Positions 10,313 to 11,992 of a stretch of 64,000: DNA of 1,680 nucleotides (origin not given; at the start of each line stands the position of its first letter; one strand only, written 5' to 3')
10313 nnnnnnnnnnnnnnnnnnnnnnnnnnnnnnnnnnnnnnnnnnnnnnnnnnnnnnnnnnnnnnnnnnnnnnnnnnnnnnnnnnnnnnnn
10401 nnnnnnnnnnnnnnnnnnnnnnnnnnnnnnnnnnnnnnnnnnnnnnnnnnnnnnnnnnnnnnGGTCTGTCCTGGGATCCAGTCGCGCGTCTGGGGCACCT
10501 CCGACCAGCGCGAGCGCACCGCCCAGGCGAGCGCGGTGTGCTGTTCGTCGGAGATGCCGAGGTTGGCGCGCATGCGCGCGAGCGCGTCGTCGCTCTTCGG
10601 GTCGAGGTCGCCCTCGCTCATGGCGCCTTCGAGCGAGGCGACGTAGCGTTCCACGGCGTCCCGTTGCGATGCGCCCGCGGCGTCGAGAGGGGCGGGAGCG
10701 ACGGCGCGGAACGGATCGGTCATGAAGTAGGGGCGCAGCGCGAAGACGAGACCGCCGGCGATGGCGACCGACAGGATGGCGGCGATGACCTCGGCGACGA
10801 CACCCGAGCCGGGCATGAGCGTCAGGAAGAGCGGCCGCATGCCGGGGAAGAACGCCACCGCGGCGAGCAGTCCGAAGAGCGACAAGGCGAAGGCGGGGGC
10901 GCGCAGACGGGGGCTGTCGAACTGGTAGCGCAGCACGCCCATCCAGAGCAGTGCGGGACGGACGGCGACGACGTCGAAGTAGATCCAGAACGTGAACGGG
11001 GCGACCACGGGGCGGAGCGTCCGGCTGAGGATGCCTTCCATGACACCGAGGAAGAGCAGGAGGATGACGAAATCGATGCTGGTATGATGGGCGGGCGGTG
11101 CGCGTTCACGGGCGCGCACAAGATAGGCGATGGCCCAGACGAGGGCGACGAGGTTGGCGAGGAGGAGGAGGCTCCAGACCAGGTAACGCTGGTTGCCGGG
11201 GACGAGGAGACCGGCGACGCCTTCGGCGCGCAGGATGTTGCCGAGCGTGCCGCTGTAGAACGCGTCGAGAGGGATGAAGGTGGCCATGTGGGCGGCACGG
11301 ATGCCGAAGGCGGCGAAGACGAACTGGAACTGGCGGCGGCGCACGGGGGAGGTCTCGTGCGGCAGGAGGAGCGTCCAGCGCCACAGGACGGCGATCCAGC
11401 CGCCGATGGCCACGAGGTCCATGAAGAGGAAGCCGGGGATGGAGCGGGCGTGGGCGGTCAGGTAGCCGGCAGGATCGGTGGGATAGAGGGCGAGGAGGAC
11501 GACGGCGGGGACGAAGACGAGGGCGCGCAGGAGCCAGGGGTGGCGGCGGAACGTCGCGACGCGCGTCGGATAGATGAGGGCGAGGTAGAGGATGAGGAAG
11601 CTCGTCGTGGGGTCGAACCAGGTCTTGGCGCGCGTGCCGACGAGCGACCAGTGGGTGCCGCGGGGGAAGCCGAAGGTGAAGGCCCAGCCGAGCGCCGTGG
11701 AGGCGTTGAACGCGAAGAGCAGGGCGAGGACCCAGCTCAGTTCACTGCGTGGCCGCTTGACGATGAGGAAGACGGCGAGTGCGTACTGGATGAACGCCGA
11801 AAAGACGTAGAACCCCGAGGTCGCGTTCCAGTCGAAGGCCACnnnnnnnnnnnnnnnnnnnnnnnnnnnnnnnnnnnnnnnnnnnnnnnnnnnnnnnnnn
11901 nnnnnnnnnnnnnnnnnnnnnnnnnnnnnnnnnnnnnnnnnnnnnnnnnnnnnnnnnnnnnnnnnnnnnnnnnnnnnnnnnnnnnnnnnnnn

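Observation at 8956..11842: Convergent, 3'-overlapping pair: polytopic-membrane Hanks-type Ser/Thr kinase and an ArsR-wHTH+FHA transcription factor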

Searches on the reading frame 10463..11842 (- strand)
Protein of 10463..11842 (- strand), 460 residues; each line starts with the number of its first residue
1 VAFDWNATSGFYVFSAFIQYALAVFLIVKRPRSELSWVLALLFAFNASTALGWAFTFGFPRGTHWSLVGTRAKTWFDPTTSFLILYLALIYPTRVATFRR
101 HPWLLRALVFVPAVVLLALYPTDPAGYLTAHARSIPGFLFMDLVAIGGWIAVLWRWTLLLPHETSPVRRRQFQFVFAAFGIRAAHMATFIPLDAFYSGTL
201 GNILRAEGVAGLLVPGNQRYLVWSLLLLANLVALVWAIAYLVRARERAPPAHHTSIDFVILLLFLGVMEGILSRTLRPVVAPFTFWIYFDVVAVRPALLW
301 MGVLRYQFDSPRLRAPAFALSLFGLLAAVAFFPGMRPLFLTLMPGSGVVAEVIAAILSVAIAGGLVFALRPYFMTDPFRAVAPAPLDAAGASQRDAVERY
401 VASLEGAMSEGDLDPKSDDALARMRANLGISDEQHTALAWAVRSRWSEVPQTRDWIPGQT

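Call 29: find_homologous_proteins(query=window:10463-11842:-)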
Query window:10463-11842:- (460 aa): 2 proteins with E <= 0.001 among 8000 candidates.
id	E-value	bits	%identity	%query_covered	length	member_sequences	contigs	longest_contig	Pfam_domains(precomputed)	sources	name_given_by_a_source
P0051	0.0e+0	1011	100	100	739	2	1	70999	PF07714.24,PF00069.32,PF01636.30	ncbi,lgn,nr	ncbi:MAG: serine/threonine protein kinase [Euryarchaeota archaeon]|nr:serine/threonine protein kinas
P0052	5.1e-54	202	34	100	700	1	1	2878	PF07714.24,PF00069.32,PF01636.30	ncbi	-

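Call 35: search_protein_representatives(protein=window:10463-11842:-)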
Query: 460 residues. Proteins with E-value up to 0.001 (for the whole library): 37; up to 1e-10: 20; up to 1e-30: 4. The best 37 are listed.
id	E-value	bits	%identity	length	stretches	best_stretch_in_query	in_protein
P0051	0.0e+00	1011.0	100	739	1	1-460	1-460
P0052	1.6e-54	202.2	36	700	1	1-459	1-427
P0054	8.1e-45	170.2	38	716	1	9-460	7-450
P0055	8.4e-39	150.4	35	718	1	3-458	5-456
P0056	2.0e-30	122.8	35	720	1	4-459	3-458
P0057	2.9e-28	115.6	33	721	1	6-458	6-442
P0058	4.6e-28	115.0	33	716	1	12-460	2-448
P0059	4.2e-27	111.8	33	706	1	4-459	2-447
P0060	1.2e-26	110.3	34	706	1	9-443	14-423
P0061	5.1e-26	108.2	32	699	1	4-459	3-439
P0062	1.5e-24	103.4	34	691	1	5-458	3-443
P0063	3.9e-22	95.4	30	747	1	5-459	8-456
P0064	7.2e-22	94.6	31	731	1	10-459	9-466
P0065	5.3e-18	81.8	33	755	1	18-459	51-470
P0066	4.0e-17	78.9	35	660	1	10-371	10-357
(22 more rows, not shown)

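Call 37: search_protein_families(library=pfam, alignment_id=A3, max_evalue=0.01)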
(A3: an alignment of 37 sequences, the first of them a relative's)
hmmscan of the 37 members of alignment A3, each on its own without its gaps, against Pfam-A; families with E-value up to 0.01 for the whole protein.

A. member 1, P0051 (739 aa): 4 families
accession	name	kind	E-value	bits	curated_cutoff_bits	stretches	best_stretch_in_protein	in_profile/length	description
PF00069.31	Pkinase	-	1.1e-44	153.2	31.7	1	465-708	1-251/263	Protein kinase domain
PF07714.23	PK_Tyr_Ser-Thr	-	7.8e-27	94.6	23.1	1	468-709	4-249/258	Protein tyrosine and serine/threonine kinase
PF01636.29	APH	-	2e-05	24.9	23.2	1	561-612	149-202/239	Phosphotransferase enzyme family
PF03109.22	ABC1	-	0.0076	15.8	22.9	0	531-608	139-215/244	ABC1 atypical kinase-like domain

B. families by the number of members that match (of 37 scanned): 16 families
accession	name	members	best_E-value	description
PF00069.31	Pkinase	26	4.3e-49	Protein kinase domain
PF07714.23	PK_Tyr_Ser-Thr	26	2.3e-32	Protein tyrosine and serine/threonine kinase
PF01636.29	APH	18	3.5e-06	Phosphotransferase enzyme family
PF03109.22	ABC1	14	1.5e-07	ABC1 atypical kinase-like domain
PF19974.5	TCAD9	10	4.5e-05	Ternary complex associated domain 9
PF01163.29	RIO1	5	4.7e-06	RIO domain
PF17667.7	Pkinase_fungal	3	0.001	Fungal protein kinase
PF14531.12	Kinase-like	2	9.1e-05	Kinase-like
PF06293.20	Kdo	2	0.00043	Lipopolysaccharide kinase (Kdo/WaaP) family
PF03735.19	ENT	2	0.0022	ENT domain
PF16927.11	HisKA_7TM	1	2.6e-07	N-terminal 7TM region of histidine kinase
PF01757.29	Acyl_transf_3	1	0.00019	Acyltransferase domain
PF05099.18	TerB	1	0.00055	Tellurite resistance protein TerB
PF16940.10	Tic110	1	0.0027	Chloroplast envelope transporter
PF19250.5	DUF5898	1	0.0033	Family of unknown function (DUF5898)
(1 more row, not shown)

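Call 50: predict_structure(alignment_id=A3)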
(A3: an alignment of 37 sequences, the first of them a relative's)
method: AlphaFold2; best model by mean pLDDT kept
length: 739 residues; sequences in the alignment: 37
mean_pLDDT: 89.0   pTM: 0.88
mean pLDDT of the five models: 89.0, 87.5, 87.3, 86.6, 86.3
residues with pLDDT >= 90: 464; 70-90: 217; 50-70: 57; < 50: 1
segments of 3 or more residues with pLDDT < 50: none
pLDDT, mean of each block of 10 residues (from residue 1): 77 93 94 94 95 91 88 87 96 94 94 86 65 70 90 98 93 97 95 84 74 75 90 98 92 93 96 83 70 91 87 87 92 88 92 95 95 76 69 90 92 92 95 91 83 89 92 91 89 92 85 88 92 91 97 98 98 96 95 97 77 58 74 94 95 98 96 96 94 98 97 98 88 67
secondary structure, 60 per line:
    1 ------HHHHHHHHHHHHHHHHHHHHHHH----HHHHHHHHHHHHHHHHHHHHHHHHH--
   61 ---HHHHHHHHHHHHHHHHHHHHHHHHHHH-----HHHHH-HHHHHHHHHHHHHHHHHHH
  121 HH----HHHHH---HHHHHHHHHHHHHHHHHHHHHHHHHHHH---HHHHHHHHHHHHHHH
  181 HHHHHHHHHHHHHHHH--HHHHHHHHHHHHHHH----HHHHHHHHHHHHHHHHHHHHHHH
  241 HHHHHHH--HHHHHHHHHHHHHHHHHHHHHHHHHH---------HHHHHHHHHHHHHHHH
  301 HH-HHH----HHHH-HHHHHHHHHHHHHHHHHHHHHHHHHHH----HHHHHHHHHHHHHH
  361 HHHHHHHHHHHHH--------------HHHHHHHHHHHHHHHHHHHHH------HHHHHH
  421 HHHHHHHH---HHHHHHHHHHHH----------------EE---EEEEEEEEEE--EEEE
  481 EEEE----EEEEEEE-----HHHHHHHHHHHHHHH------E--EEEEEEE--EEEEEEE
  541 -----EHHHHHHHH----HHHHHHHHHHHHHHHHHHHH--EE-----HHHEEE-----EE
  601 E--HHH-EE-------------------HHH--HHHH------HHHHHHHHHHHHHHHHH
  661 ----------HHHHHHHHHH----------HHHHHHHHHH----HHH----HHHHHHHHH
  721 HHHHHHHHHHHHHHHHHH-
elements in order (helices of 4 or more, strands of 3 or more residues): H7-29 H34-58 H64-90 H96-100 H102-122 H127-131 H135-162 H166-196 H199-213 H218-247 H250-275 H285-302 H311-314 H316-342 H347-373 H388-408 H415-428 H432-443 E465-474 E477-484 E489-495 H501-515 E525-531 E534-540 H547-554 H559-578 E591-593 E599-601 H634-637 H644-660 H671-680 H691-700 H712-738

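Call 53: fold_search(model_id=the predicted structure, library=pdb)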
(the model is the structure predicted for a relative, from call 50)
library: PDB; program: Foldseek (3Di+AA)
matches with E <= 10: 2000; with E <= 0.001: 2000
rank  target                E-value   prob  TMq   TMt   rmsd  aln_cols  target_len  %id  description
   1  5u94                  2.3e-14  1.00  0.32  0.86   2.9       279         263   32  Crystal structure of the Mycobacterium tuberculosis PASTA kinase PknB in complex with the potential theraputic kinase in (released 2017-12-20)
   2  4ow8                  7.0e-14  1.00  0.33  0.85   3.6       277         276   34  Crystal structure of kinase domain of PknA from Mtb (released 2015-02-04)
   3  1o6y                  1.0e-13  1.00  0.31  0.84   2.5       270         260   31  Catalytic domain of PknB kinase from Mycobacterium tuberculosis (released 2003-01-30)
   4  1mru_A                1.1e-13  1.00  0.31  0.80   3.0       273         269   32  Intracellular Ser/Thr protein kinase domain of Mycobacterium tuberculosis PknB. (released 2003-02-11)
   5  2fum_A                1.1e-13  1.00  0.31  0.83   4.5       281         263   32  Catalytic domain of protein kinase PknB from Mycobacterium tuberculosis in complex with mitoxantrone (released 2006-08-01)
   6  4eqm_D                1.3e-13  1.00  0.32  0.84   2.9       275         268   31  Structural analysis of Staphylococcus aureus serine/threonine kinase PknB (released 2012-06-27)
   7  9ymt                  1.5e-13  1.00  0.32  0.82   3.7       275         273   32  Staphylococcus aureus serine/threonine kinase Stk1 with inhibitor GW779439X (released 2026-03-11)
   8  6b2q_C                1.5e-13  1.00  0.32  0.84   3.3       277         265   32  Dual Inhibition of the Essential Protein Kinases A and B in Mycobacterium tuberculosis (released 2018-02-14)
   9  6i2p_A                1.9e-13  1.00  0.30  0.76   5.2       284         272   31  Crystal structure of the Mycobacterium tuberculosis PknB kinase domain (L33E mutant) in complex with its substrate Gar (released 2019-05-22)
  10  5upk_B                2.1e-13  1.00  0.32  0.77   2.8       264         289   31  CDC42 binds PAK4 via an extended GTPase-effector interface - 3 peptide: PAK4cat, PAK4-N45, CDC42 (released 2017-12-27)
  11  8r4o_A                2.1e-13  1.00  0.31  0.70   4.3       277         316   26  Salt inducible kinase 3 in complex with inhibitor (released 2024-03-27)
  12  8r4q_K                2.6e-13  1.00  0.31  0.69   4.4       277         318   26  Salt inducible kinase 3 in complex with inhibitor (released 2024-03-27)
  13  8r4o_K                2.8e-13  1.00  0.31  0.70   4.3       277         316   26  Salt inducible kinase 3 in complex with inhibitor (released 2024-03-27)
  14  4o0v                  2.9e-13  1.00  0.31  0.75   3.5       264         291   32  Back pocket flexibility provides group-II PAK selectivity for type 1 kinase inhibitors (released 2014-02-12)
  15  8r4o_G                4.2e-13  1.00  0.31  0.69   4.3       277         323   26  Salt inducible kinase 3 in complex with inhibitor (released 2024-03-27)
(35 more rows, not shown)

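Call 56: search_protein_families(library=pfam, alignment_id=A5, max_evalue=1)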
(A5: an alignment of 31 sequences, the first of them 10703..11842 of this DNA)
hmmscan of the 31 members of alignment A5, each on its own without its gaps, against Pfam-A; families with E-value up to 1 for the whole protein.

A. member 1, window:10703-11842:- (380 aa): 0 families

B. families by the number of members that match (of 31 scanned): 8 families
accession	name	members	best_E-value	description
PF16927.11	HisKA_7TM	3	3.4e-09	N-terminal 7TM region of histidine kinase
PF04750.19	Far-17a_AIG1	1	0.0044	FAR-17a/AIG1-like protein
PF14342.11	DUF4396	1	0.0097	Domain of unknown function (DUF4396)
PF13567.11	DUF4131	1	0.036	Domain of unknown function (DUF4131)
PF19592.4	DUF6097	1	0.081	Family of unknown function (DUF6097)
PF22868.1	YmiA-like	1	0.092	Protein YmiA-like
PF10762.14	DUF2583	1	0.13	Protein of unknown function (DUF2583)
PF04756.19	OST3_OST6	1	0.64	OST3 / OST6 family, transporter family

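Call 57: search_solved_structures(query=A5, max_evalue=1)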
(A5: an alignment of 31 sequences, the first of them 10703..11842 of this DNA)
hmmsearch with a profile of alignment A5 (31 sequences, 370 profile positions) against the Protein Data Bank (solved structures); distinct sequences matched with E-value up to 1: 12.
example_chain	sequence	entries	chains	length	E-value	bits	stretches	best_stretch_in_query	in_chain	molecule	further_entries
9n09_R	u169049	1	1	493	0.025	16.9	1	51-175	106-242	Muscarinic acetylcholine receptor M4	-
9n29_R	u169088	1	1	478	0.027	16.8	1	51-175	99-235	Muscarinic acetylcholine receptor M4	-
8e9g_K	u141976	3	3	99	0.058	15.7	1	7-95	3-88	NADH-quinone oxidoreductase subunit K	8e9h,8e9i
9wcx_d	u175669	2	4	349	0.13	14.6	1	99-171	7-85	cytochrome-c oxidase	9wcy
8rsq_A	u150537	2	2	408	0.21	13.9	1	216-300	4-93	Bacteriorhodopsin,ADP-ribosylation factor 1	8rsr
7v68_R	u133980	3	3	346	0.45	12.7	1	51-177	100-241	Muscarinic acetylcholine receptor M4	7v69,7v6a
1v75_B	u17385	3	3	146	0.45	12.7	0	75-114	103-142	Hemoglobin A and D beta chain | Hemoglobin A/D subunit beta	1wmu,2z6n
6cfw_C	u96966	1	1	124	0.47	12.7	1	294-363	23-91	Monovalent cation/H+ antiporter subunit G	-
9ctp_A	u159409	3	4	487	0.74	12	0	244-314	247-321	Gamma-aminobutyric acid receptor subunit beta-2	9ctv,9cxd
9crs_A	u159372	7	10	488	0.74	12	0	244-314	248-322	Gamma-aminobutyric acid receptor subunit beta-2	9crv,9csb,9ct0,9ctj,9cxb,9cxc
9cxa_A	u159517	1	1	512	0.77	12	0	244-314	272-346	Gamma-aminobutyric acid receptor subunit beta-2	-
9oum_E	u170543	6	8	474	0.98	11.6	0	244-313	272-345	Gamma-aminobutyric acid receptor subunit beta-2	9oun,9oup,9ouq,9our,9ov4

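Call 70: find_encoding_contigs(protein=P0052, flank=5000, max_places=3)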
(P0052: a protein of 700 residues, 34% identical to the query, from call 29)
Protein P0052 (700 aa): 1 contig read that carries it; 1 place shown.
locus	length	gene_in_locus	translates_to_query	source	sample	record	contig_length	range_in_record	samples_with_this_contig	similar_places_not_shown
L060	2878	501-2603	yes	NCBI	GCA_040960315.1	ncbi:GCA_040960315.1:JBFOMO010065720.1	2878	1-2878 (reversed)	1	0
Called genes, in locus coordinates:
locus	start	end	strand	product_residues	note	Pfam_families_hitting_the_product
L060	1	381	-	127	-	?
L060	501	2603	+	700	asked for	PF00069:Pkinase, PF07714:PK_Tyr_Ser-Thr, PF01636:APH (faint)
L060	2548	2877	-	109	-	?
